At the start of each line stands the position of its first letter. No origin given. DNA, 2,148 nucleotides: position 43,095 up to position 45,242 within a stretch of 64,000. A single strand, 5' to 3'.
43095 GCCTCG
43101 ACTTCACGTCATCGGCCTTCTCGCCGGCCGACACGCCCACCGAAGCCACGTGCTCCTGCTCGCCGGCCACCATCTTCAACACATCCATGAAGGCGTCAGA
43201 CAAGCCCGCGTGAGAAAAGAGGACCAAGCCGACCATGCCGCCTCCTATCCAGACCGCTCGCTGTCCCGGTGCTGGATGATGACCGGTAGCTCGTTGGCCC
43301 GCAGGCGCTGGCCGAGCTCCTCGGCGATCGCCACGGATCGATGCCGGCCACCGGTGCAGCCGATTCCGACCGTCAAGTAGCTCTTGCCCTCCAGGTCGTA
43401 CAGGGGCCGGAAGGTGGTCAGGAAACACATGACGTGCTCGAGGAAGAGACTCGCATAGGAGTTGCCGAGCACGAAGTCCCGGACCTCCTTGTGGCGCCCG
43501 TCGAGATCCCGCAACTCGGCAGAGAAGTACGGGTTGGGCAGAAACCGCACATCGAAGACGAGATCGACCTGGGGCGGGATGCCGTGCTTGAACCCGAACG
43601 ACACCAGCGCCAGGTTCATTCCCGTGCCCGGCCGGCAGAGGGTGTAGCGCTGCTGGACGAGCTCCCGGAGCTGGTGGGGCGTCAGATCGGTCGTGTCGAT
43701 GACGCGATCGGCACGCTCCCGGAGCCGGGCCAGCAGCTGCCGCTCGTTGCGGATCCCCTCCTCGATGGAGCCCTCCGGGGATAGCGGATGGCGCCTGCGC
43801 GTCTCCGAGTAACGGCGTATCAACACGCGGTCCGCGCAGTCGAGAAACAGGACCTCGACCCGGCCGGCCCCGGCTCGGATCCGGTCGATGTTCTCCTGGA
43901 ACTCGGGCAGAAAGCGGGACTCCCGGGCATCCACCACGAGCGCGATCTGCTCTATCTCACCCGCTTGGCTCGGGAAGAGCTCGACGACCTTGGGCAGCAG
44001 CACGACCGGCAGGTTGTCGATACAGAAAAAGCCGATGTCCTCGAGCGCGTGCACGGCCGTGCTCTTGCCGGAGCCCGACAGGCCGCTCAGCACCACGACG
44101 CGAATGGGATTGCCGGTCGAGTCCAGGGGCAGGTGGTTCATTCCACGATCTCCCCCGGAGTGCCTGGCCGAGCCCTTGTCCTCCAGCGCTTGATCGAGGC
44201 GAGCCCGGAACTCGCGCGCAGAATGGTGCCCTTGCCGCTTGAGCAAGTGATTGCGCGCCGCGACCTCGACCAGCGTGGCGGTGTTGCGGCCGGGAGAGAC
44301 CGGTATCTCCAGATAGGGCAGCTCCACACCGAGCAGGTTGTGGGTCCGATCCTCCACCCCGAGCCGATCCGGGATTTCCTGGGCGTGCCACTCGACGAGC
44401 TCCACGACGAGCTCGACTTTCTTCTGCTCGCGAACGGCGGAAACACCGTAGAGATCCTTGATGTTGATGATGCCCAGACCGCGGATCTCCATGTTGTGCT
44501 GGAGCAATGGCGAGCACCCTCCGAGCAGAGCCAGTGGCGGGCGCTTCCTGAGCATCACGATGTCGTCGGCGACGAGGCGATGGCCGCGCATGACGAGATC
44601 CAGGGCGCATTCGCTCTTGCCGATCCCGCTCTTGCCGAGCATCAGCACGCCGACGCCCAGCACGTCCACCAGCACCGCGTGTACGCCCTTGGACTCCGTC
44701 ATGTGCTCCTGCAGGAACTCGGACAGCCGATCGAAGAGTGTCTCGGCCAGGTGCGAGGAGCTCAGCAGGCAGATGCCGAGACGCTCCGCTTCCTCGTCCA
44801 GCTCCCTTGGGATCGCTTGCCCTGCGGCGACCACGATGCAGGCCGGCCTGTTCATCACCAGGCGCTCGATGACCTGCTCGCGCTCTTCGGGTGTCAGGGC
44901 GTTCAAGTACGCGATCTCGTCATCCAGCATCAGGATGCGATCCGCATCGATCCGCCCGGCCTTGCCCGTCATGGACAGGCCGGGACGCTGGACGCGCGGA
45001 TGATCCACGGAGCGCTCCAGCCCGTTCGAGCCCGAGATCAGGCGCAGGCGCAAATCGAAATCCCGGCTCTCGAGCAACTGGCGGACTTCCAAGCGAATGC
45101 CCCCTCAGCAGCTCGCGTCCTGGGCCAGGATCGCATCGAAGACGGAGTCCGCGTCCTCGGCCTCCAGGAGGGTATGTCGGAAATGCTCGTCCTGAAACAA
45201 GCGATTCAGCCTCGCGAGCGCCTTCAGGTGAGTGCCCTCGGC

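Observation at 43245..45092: In-frame HprK/P-RapZ fusion inside a complete rpoN-hpf-ptsN-hprK/rapZ-EIIA(Man)-ptsH-ptsI cluster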

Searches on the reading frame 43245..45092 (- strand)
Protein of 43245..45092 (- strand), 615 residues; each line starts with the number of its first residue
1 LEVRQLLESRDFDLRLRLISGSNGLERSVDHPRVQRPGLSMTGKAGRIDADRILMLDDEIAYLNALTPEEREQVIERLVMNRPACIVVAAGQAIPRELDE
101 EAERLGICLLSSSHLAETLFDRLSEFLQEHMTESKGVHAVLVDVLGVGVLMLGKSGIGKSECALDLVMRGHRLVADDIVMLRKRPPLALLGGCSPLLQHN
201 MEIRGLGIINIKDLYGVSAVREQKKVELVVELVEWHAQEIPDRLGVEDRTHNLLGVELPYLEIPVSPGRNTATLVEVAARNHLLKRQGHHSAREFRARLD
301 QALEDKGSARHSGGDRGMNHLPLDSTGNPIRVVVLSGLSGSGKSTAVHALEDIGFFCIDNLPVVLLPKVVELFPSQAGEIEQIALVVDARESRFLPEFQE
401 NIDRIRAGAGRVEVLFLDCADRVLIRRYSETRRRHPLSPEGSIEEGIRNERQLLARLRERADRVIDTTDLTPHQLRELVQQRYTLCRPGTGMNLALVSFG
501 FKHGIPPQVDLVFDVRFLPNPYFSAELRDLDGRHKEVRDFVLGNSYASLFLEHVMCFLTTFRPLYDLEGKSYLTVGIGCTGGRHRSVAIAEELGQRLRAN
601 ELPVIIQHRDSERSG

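Call 3: search_protein_families(library=pfam, proteins=[window:43245-45092:-])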
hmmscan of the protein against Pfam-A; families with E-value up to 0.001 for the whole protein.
window:43245-45092:- (615 aa): 7 families
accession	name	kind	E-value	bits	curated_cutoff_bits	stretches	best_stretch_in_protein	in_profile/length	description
PF07475.17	Hpr_kinase_C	-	6.1e-64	215.1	33.3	1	130-298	2-170/171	HPr Serine kinase C-terminal domain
PF03668.21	RapZ-like_N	-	2.1e-47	161.3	25.4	1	330-483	1-154/158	RapZ-like N-terminal domain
PF22740.1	PapZ_C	-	3.4e-42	143.9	27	1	492-611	1-120/121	RapZ C-terminal domain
PF02603.21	Hpr_kinase_N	-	1.4e-21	77.2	24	1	3-127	3-125/125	HPr Serine kinase N terminus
PF13671.12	AAA_33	-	4.3e-06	27.5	27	0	332-351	1-20/143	AAA domain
PF07905.16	PucR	-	6.3e-05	23.7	33.5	0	6-113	2-102/118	Purine catabolism regulatory protein-like family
PF13555.12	AAA_29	-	0.0002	21.4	27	0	332-350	24-42/61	P-loop containing region of AAA domain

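Call 4: search_protein_families(library=ncbifam, proteins=[window:43245-45092:-])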
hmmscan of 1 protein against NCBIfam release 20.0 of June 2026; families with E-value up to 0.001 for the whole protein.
window:43245-45092:- (615 aa): 5 families
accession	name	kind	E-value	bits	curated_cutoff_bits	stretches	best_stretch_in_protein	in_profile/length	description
NF003828.1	PRK05416.1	equivalog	5.3e-102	341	244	1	332-610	1-277/278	RNase adapter RapZ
TIGR00679.1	hpr-ser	equivalog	2.1e-98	329.3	240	1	2-302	2-299/300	HPr(Ser) kinase/phosphatase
NF003883.0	PRK05428.2-1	equivalog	7.1e-41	139.7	252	1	135-308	16-186/189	HPr kinase/phosphorylase-related protein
TIGR04355.1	HprK_rel_B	hypoth_equivalog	1.1e-06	28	200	1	136-183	146-193/351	HprK-related kinase B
TIGR04352.1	HprK_rel_A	equivalog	2.7e-06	26.7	200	1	130-183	92-145/280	HprK-related kinase A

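Call 6: find_homologous_proteins(query=window:43245-45092:-, max_evalue=1e-20)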
Query window:43245-45092:- (615 aa): 2678 proteins with E <= 1e-20 among 8000 candidates; the best 120 are listed.
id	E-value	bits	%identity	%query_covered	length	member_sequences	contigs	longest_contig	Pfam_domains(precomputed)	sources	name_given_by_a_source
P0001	2.2e-160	554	46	99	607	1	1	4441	PF02603.22,PF03668.22,PF22740.2,PF07475.18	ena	-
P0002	5.5e-150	519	53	46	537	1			PF02603.22,PF03668.22,PF07085.18,PF22740.2,PF07475.18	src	-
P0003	2.7e-147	510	45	100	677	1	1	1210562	PF02603.22,PF03668.22,PF22740.2,PF13238.13,PF07475.18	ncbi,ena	-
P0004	2.1e-143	498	50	82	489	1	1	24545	PF03668.22,PF22740.2,PF07475.18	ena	-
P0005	9.3e-140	486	41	99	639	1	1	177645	PF02603.22,PF03668.22,PF22740.2,PF07475.18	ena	-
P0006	5.8e-139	483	43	100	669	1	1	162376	PF02603.22,PF03668.22,PF22740.2,PF13238.13,PF07475.18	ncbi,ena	-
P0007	5.8e-137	476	42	100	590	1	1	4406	PF02603.22,PF03668.22,PF07085.18,PF22740.2,PF07475.18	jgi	-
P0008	6.1e-137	476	46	49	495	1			PF02603.22,PF03668.22,PF07085.18,PF22740.2,PF07475.18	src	-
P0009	8.8e-128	446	48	46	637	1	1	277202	PF02603.22,PF03668.22,PF07085.18,PF22740.2,PF07475.18,PF13191.13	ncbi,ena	-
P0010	8.4e-124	433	50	46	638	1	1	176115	PF02603.22,PF03668.22,PF22740.2,PF07475.18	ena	-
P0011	7.2e-123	430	45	76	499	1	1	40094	PF03668.22,PF22740.2,PF13401.13,PF13238.13,PF07475.18,PF13191.13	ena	-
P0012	2.1e-121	425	48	51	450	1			PF02603.22,PF03668.22,PF07085.18,PF22740.2,PF07475.18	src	-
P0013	3.5e-117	411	45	75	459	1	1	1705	PF03668.22,PF22740.2,PF07475.18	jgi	jgi:UPF0042 nucleotide-binding protein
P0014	4.4e-115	404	39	89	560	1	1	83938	PF02603.22,PF03668.22,PF22740.2,PF07475.18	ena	-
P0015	1.2e-113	399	50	64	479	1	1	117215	PF03668.22,PF22740.2,PF07475.18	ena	-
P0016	8.8e-108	380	43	38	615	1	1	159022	PF02603.22,PF03668.22,PF22740.2,PF13401.13,PF07475.18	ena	-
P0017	1.8e-107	379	45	39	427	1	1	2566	PF02603.22,PF07475.18,PF27840.1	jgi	jgi:HPr kinase/phosphorylase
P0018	4.4e-104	368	41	76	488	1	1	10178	PF02603.22,PF03668.22,PF13401.13,PF07475.18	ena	-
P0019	6.6e-103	364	51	31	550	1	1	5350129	PF03668.22,PF22740.2,PF07475.18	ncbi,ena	-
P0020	1.7e-101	359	40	83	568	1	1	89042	PF02603.22,PF03668.22,PF22740.2,PF13238.13,PF07475.18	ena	-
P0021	2.3e-100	355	38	97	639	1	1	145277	PF02603.22,PF03668.22,PF22740.2,PF07475.18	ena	-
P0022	6.0e-99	351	50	46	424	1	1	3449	PF03668.22,PF22740.2,PF13555.13,PF13238.13,PF07475.18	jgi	jgi:UPF0042 nucleotide-binding protein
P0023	3.4e-97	345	44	62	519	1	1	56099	PF03668.22,PF07475.18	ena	-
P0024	2.2e-96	342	44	69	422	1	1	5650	PF03668.22,PF22740.2,PF07475.18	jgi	-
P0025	2.9e-96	342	46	63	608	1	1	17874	PF03668.22,PF22740.2,PF07475.18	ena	-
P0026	1.1e-94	337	37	93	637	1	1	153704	PF02603.22,PF03668.22,PF22740.2,PF13401.13,PF07475.18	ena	-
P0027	4.0e-93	332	49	51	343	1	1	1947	PF02603.22,PF07475.18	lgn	-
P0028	4.5e-93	331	51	51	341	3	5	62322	PF02603.22,PF07475.18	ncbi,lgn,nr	ncbi:MAG: HPr kinase/phosphorylase [Archangiaceae bacterium]|nr:HPr kinase/phosphorylase [Archangiac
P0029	6.1e-93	331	51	50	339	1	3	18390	PF02603.22,PF07475.18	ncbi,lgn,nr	ncbi:MAG: HPr kinase/phosphorylase [Archangium sp.]|nr:HPr kinase/phosphorylase [Archangium sp.]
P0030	7.4e-93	331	51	50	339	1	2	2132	PF02603.22,PF07475.18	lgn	-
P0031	1.2e-92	330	50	51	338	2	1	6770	PF02603.22,PF07475.18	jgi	jgi:HPr kinase/phosphorylase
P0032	3.8e-92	328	51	51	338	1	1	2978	PF02603.22,PF07475.18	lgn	-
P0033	4.5e-92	328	47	47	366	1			PF02603.22,PF03668.22,PF07085.18,PF07475.18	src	-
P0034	9.2e-92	327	48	51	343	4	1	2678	PF02603.22,PF07475.18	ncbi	-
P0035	2.0e-91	326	51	50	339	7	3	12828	PF02603.22,PF07475.18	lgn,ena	-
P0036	4.3e-91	325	50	51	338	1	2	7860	PF02603.22,PF07475.18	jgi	jgi:HPr kinase/phosphorylase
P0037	4.4e-91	325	48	53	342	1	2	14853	PF02603.22,PF07475.18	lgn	-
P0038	6.2e-91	324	50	50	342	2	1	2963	PF02603.22,PF07475.18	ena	-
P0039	7.1e-91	324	50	50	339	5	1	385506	PF02603.22,PF07475.18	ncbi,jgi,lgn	jgi:HPr kinase/phosphorylase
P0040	9.6e-91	324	49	51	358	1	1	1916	PF02603.22,PF07475.18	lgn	-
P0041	1.3e-90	323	48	49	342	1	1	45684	PF02603.22,PF07475.18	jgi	jgi:HPr kinase/phosphorylase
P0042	2.3e-90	322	51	50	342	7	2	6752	PF02603.22,PF07475.18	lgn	-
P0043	4.3e-90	322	50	50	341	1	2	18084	PF02603.22,PF07475.18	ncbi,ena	-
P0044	7.5e-90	321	50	51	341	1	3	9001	PF02603.22,PF07475.18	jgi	jgi:HPr kinase/phosphorylase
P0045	1.1e-89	320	50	50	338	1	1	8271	PF02603.22,PF07475.18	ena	-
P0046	1.1e-89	320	50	50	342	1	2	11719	PF02603.22,PF07475.18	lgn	-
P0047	1.2e-89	320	50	50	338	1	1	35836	PF02603.22,PF07475.18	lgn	-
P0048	1.2e-89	320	50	50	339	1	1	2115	PF02603.22,PF07475.18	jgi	jgi:HPr kinase/phosphorylase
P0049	1.3e-89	320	50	50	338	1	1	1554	PF02603.22,PF07475.18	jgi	jgi:HPr kinase/phosphorylase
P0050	1.3e-89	320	49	51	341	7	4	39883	PF02603.22,PF07475.18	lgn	-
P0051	1.9e-89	319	49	51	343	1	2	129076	PF02603.22,PF07475.18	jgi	jgi:HPr kinase/phosphorylase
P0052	3.8e-89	318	48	51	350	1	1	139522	PF02603.22,PF07475.18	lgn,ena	-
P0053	5.4e-89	318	50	51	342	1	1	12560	PF02603.22,PF07475.18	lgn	-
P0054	7.1e-89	317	52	50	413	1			PF02603.22,PF07475.18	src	-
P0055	8.9e-89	317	50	51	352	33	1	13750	PF02603.22,PF07475.18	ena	-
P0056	9.7e-89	317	50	50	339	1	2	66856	PF02603.22,PF07475.18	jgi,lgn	jgi:HPr kinase/phosphorylase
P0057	9.7e-89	317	50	50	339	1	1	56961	PF02603.22,PF07475.18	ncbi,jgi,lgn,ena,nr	ncbi:MAG: HPr(Ser) kinase/phosphatase [Myxococcaceae bacterium]|jgi:HPr kinase/phosphorylase|nr:HPr(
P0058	1.1e-88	317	49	50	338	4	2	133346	PF02603.22,PF07475.18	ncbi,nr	ncbi:MAG: HPr(Ser) kinase/phosphatase [Myxococcales bacterium]|nr:HPr(Ser) kinase/phosphatase [Myxoc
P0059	2.1e-88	316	49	51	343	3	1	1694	PF02603.22,PF07475.18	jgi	-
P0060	2.9e-88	315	48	47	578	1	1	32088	PF02603.22,PF07085.18,PF22740.2,PF07475.18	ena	-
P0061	3.0e-88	315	50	51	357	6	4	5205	PF02603.22,PF07475.18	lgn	-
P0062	4.6e-88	315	48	51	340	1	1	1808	PF02603.22,PF07475.18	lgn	-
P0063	1.2e-87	313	48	52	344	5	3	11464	PF02603.22,PF07475.18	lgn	-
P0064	2.5e-87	312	48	51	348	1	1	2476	PF02603.22,PF07475.18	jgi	jgi:HPr kinase/phosphorylase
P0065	3.5e-87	312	49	50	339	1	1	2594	PF02603.22,PF07475.18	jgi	jgi:HPr kinase/phosphorylase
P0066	3.7e-87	312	47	53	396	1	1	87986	PF02603.22,PF03668.22,PF13401.13,PF07475.18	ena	-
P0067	4.1e-87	312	49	49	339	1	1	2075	PF02603.22,PF07475.18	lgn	-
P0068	4.4e-87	312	49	50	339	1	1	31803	PF02603.22,PF07475.18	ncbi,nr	ncbi:MAG: HPr(Ser) kinase/phosphatase [Myxococcaceae bacterium]|nr:HPr(Ser) kinase/phosphatase [Myxo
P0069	5.6e-87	311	50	49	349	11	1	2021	PF02603.22,PF07475.18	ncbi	-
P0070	5.8e-87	311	50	49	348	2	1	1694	PF02603.22,PF07475.18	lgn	-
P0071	7.2e-87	311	48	52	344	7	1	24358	PF02603.22,PF07475.18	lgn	-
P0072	1.1e-86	310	49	49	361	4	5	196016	PF02603.22,PF07475.18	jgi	jgi:HPr kinase/phosphorylase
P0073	1.9e-86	309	49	51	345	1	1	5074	PF02603.22,PF07475.18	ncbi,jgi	jgi:HPr kinase/phosphorylase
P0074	2.0e-86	309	48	52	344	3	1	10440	PF02603.22,PF07475.18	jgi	jgi:HPr kinase/phosphorylase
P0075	2.4e-86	309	50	49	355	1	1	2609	PF02603.22,PF07475.18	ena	-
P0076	2.5e-86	309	50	50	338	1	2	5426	PF02603.22,PF07475.18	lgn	-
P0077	3.1e-86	309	48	49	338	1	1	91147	PF02603.22,PF07475.18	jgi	jgi:HPr kinase/phosphorylase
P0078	4.2e-86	308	49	50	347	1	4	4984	PF02603.22,PF07475.18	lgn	-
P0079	4.7e-86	308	49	50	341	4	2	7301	PF02603.22,PF07475.18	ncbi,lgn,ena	-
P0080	6.0e-86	308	47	49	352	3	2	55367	PF02603.22,PF07475.18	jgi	jgi:HPr kinase/phosphorylase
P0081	1.1e-85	307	46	50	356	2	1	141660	PF02603.22,PF07475.18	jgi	jgi:HPr kinase/phosphorylase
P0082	1.2e-85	307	48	51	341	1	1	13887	PF02603.22,PF07475.18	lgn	-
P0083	1.2e-85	307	49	51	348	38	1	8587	PF02603.22,PF07475.18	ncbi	-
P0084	1.4e-85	307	49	32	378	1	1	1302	PF02603.22,PF07475.18,PF27840.1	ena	-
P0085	1.5e-85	307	47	51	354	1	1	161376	PF02603.22,PF07475.18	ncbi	-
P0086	1.5e-85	307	33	87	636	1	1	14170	PF02603.22,PF03668.22,PF22740.2,PF13401.13,PF07475.18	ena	-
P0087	1.9e-85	306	48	52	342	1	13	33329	PF02603.22,PF07475.18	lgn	-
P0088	2.0e-85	306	46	53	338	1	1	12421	PF02603.22,PF07475.18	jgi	jgi:HPr kinase/phosphorylase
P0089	2.1e-85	306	50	51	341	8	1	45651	PF02603.22,PF07475.18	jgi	jgi:HPr kinase/phosphorylase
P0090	2.2e-85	306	49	49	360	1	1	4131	PF02603.22,PF07475.18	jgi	jgi:HPr kinase/phosphorylase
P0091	2.3e-85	306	47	53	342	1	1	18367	PF02603.22,PF07905.17,PF07475.18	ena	-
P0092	2.5e-85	306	49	49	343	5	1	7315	PF02603.22,PF07475.18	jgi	jgi:HPr kinase/phosphorylase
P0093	2.6e-85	306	46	53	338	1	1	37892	PF02603.22,PF07475.18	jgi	jgi:HPr kinase/phosphorylase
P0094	2.9e-85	306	49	49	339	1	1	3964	PF02603.22,PF07475.18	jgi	jgi:HPr kinase/phosphorylase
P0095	2.9e-85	306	47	51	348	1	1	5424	PF02603.22,PF07475.18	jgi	jgi:HPr kinase/phosphorylase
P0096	3.5e-85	305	49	49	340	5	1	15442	PF02603.22,PF07475.18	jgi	-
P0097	4.7e-85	305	48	50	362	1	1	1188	PF02603.22,PF07475.18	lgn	-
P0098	4.9e-85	305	49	49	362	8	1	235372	PF02603.22,PF07475.18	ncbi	ncbi:MAG: HPr(Ser) kinase/phosphatase [Myxococcota bacterium]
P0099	4.9e-85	305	47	51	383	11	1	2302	PF02603.22,PF07475.18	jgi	jgi:HPr kinase/phosphorylase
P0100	7.2e-85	304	49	50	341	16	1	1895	PF02603.22,PF07475.18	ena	-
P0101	7.7e-85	304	49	49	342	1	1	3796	PF02603.22,PF07475.18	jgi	jgi:HPr kinase/phosphorylase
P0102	8.0e-85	304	49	49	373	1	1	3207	PF02603.22,PF07475.18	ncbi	-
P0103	9.1e-85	304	51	50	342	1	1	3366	PF02603.22,PF07475.18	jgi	jgi:HPr kinase/phosphorylase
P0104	9.9e-85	304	49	49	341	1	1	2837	PF02603.22,PF07475.18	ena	-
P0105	9.9e-85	304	48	50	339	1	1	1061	PF02603.22,PF07085.18,PF07475.18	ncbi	-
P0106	1.3e-84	303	48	50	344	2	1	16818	PF02603.22,PF07475.18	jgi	jgi:HPr kinase/phosphorylase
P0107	1.3e-84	303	49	49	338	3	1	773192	PF02603.22,PF07475.18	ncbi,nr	ncbi:MAG: HPr(Ser) kinase/phosphatase [Archangiaceae bacterium]|nr:HPr(Ser) kinase/phosphatase [Arch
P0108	1.4e-84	303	48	49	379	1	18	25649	PF02603.22,PF07475.18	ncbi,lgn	ncbi:MAG: hypothetical protein AMXMBFR34_12620 [Myxococcaceae bacterium]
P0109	1.4e-84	303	49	49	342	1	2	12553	PF02603.22,PF07475.18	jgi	jgi:HPr kinase/phosphorylase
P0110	2.0e-84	303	49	49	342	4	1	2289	PF02603.22,PF07475.18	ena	-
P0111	2.0e-84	303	48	51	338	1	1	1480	PF02603.22,PF07475.18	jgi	jgi:HPr kinase/phosphorylase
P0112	2.9e-84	302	49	49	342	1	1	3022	PF02603.22,PF07475.18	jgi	jgi:HPr kinase/phosphorylase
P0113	3.2e-84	302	47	52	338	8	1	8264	PF02603.22,PF07475.18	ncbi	ncbi:MAG: HPr(Ser) kinase/phosphatase [Archangium sp.]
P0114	3.3e-84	302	50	49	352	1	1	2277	PF02603.22,PF07475.18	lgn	-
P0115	3.3e-84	302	45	54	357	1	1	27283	PF02603.22,PF07475.18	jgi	jgi:HPr kinase/phosphorylase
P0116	3.8e-84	302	51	49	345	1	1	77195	PF02603.22,PF07085.18,PF07475.18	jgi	-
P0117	3.8e-84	302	48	49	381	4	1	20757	PF02603.22,PF07475.18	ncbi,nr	ncbi:MAG: HPr(Ser) kinase/phosphatase [Myxococcales bacterium]|nr:HPr(Ser) kinase/phosphatase [Myxoc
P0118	5.0e-84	301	49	49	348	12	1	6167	PF02603.22,PF07085.18,PF07905.17,PF07475.18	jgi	-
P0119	6.9e-84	301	47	52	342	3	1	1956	PF02603.22,PF07475.18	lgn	-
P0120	1.2e-83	300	43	64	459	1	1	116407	PF02603.22,PF03668.22,PF13401.13,PF07475.18,PF13191.13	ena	-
